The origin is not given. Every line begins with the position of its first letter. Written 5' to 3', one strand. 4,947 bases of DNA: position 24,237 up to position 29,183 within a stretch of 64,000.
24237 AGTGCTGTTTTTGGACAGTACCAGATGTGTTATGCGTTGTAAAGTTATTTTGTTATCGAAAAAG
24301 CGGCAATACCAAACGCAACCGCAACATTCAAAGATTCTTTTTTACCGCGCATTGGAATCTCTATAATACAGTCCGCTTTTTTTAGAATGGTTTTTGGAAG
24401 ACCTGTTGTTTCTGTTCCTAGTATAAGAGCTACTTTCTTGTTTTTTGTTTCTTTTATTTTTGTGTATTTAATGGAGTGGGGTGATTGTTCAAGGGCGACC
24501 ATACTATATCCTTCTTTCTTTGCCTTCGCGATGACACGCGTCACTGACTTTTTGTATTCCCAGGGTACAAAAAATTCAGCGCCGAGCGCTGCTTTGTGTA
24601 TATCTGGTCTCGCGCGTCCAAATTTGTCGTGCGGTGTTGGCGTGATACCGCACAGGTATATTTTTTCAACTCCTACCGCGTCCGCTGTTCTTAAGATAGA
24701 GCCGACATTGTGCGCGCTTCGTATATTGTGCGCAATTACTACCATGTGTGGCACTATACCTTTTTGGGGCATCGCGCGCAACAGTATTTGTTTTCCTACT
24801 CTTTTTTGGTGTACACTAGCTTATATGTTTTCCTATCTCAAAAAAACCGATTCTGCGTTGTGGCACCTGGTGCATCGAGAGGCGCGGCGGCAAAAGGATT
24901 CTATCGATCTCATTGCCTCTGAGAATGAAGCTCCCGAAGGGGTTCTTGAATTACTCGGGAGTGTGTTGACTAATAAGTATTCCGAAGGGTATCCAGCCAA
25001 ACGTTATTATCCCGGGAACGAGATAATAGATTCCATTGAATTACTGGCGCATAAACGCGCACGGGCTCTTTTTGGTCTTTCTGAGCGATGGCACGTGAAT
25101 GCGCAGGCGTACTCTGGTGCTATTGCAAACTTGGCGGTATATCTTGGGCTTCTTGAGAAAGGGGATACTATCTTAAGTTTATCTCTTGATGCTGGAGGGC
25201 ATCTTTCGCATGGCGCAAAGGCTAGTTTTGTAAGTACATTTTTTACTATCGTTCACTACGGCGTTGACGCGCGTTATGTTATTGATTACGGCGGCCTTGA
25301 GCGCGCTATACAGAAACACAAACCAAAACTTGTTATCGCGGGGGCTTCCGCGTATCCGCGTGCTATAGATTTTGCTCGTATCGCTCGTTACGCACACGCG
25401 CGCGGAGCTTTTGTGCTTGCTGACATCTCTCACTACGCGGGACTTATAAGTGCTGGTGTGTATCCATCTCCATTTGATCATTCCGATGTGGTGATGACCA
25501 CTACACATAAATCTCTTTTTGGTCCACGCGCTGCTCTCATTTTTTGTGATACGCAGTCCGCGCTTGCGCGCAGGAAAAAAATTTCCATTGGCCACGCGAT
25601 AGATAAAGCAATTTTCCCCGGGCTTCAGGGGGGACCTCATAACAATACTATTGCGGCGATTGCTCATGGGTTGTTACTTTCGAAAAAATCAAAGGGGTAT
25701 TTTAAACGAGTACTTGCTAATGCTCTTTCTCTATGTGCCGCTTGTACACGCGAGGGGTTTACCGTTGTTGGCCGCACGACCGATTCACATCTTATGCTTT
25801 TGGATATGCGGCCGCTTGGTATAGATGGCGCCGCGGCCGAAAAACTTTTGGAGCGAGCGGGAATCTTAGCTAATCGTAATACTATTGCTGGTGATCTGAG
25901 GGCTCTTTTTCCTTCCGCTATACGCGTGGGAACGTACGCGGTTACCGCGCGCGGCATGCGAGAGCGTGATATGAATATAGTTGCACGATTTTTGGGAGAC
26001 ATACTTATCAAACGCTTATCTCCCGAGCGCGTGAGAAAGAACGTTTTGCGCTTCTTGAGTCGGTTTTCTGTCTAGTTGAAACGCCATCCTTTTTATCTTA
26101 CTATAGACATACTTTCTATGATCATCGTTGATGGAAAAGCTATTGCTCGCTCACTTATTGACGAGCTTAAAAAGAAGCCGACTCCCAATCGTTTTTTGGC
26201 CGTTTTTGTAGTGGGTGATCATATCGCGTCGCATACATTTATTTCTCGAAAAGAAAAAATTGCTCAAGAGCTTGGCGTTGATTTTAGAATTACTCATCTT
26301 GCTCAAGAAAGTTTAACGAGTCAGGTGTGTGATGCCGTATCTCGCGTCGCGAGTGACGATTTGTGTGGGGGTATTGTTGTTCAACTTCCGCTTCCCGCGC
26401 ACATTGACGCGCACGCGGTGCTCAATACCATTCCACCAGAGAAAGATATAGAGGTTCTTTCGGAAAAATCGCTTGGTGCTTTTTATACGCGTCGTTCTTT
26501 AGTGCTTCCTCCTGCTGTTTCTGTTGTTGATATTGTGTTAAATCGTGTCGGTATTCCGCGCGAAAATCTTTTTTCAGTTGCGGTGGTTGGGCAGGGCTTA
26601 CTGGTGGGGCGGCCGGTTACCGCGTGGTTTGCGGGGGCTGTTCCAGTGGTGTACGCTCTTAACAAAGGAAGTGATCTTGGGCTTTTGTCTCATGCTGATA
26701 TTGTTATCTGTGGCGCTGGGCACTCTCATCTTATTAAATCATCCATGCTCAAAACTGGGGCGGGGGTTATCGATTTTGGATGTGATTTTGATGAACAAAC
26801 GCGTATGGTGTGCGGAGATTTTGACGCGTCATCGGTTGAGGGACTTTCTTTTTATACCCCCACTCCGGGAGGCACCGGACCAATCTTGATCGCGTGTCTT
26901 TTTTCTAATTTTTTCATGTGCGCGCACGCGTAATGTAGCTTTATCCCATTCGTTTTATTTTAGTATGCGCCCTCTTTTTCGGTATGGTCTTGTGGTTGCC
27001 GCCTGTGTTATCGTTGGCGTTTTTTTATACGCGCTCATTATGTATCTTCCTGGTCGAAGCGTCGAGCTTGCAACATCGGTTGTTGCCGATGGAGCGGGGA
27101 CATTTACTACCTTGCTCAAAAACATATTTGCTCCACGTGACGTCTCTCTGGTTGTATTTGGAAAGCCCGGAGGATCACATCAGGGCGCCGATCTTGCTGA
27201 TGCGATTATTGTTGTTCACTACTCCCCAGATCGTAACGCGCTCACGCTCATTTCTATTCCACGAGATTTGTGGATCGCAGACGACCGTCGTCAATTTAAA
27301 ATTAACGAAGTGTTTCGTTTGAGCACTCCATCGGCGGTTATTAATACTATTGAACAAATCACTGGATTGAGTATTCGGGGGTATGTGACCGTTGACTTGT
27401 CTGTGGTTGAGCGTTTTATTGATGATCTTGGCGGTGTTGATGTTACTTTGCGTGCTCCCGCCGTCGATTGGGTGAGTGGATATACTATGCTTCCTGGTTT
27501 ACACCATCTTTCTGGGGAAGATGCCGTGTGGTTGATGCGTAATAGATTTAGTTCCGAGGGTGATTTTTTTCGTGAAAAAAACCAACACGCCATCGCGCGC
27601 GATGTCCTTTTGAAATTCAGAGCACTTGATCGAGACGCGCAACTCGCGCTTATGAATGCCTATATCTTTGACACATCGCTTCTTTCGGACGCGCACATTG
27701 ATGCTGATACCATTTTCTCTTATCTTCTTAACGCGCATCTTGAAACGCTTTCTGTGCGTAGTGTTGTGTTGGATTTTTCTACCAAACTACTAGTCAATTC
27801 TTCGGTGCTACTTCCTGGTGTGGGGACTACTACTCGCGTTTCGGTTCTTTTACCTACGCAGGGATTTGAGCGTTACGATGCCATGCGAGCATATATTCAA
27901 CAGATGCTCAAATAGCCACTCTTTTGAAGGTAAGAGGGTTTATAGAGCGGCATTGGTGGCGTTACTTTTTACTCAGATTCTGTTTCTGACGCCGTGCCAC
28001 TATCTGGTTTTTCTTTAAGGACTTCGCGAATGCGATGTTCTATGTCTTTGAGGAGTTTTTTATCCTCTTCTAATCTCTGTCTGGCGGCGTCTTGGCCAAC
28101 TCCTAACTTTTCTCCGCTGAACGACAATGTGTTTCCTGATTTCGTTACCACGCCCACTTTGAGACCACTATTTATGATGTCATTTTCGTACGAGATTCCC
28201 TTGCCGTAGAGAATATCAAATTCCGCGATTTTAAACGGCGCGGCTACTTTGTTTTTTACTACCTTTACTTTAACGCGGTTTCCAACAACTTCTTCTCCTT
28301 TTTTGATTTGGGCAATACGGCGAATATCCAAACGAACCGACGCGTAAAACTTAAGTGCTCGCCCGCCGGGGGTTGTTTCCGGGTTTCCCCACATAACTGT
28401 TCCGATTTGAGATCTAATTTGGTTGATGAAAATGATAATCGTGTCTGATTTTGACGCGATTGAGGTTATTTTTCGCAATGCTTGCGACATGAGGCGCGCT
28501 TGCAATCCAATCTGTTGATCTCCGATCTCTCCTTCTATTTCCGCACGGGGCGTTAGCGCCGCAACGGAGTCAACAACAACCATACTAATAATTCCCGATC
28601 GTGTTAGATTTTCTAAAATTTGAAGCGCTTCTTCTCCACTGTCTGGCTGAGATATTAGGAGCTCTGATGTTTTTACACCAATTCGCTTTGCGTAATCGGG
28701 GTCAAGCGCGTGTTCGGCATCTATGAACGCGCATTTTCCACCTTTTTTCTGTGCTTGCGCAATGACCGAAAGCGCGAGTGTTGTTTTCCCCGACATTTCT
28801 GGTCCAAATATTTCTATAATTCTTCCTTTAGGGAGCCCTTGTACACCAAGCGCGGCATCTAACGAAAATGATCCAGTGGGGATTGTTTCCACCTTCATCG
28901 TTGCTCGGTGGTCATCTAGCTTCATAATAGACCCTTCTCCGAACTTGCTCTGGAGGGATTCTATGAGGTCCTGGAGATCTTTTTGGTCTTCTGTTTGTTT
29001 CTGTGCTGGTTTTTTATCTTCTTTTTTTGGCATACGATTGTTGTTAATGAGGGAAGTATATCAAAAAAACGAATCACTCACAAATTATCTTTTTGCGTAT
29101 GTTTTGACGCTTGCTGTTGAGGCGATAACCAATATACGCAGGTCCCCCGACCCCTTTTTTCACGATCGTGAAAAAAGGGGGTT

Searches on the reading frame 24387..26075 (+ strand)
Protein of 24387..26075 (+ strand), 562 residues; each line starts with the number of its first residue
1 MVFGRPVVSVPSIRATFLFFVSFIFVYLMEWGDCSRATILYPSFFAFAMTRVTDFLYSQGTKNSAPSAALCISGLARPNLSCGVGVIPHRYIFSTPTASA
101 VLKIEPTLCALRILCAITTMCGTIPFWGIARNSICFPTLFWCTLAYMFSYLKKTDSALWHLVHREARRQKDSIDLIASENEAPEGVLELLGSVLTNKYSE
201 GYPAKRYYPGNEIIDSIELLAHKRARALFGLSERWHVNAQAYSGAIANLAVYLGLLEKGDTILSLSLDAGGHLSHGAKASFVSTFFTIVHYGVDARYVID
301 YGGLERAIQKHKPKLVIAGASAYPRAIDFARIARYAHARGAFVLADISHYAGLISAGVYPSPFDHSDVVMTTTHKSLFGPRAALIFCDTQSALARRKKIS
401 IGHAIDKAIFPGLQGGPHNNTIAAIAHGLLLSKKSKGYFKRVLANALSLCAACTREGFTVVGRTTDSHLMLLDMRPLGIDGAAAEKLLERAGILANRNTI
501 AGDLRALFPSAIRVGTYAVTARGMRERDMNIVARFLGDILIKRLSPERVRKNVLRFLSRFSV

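Call 8: search_protein_families(library=pfam, proteins=[window:24387-26075:+], max_evalue=0.00001)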
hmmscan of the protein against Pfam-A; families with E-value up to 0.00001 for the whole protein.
window:24387-26075:+ (562 aa): 1 family
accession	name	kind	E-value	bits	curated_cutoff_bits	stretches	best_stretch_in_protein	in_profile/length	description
PF00464.25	SHMT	-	9.6e-135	449.7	27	1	151-535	1-398/399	Serine hydroxymethyltransferase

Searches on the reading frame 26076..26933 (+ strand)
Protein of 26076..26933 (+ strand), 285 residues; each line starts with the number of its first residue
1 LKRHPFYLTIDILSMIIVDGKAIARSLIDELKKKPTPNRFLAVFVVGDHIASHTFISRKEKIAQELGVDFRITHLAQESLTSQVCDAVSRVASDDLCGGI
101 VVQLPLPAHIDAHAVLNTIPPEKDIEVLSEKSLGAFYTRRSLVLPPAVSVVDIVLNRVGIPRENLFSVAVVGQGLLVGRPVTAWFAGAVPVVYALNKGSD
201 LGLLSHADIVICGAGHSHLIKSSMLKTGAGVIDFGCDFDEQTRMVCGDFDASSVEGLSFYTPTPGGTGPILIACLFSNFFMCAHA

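Call 29: search_protein_families(library=pfam, proteins=[window:26076-26933:+], max_evalue=0.001)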
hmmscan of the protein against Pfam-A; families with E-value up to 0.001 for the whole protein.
window:26076-26933:+ (285 aa): 2 families
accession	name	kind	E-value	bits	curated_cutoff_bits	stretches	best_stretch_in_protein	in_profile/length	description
PF02882.25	THF_DHG_CYH_C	-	5.1e-24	84.8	27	1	131-283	3-156/160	Tetrahydrofolate dehydrogenase/cyclohydrolase, NAD(P)-binding domain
PF00763.28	THF_DHG_CYH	-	4.7e-23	82.1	32.8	1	19-126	2-115/115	Tetrahydrofolate dehydrogenase/cyclohydrolase, catalytic domain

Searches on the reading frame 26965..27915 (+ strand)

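Call 29: search_protein_families(library=pfam, proteins=[window:26965-27915:+], max_evalue=0.001)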
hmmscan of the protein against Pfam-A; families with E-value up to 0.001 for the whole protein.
window:26965-27915:+ (316 aa): 1 family
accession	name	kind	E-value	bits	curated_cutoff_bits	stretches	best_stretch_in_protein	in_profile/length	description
PF03816.19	LytR_cpsA_psr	-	1e-30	107.3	24.6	1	78-216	2-146/150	LytR_cpsA_psr family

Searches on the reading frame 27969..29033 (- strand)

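Call 29: search_protein_families(library=pfam, proteins=[window:27969-29033:-], max_evalue=0.001)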
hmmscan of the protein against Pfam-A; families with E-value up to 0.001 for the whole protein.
window:27969-29033:- (354 aa): 6 families
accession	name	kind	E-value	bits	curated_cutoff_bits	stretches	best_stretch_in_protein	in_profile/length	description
PF00154.27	RecA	-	1.7e-127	424.7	27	1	19-281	2-262/262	recA bacterial DNA recombination protein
PF08423.17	Rad51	-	1.9e-12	47.4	22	1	48-240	5-212/244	Rad51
PF21096.2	RecA_C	-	3.3e-11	43.6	27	1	285-339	2-56/57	RecA C-terminal domain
PF06745.19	ATPase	-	5e-06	26.5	26.6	1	52-107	2-57/231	KaiC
PF01637.24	ATPase_2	-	0.0001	22.6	33.2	1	71-158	21-79/225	ATPase domain predominantly from Archaea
PF02283.22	CobU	-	0.00064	19.8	27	0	75-207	3-126/168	Cobinamide kinase / cobinamide phosphate guanyltransferase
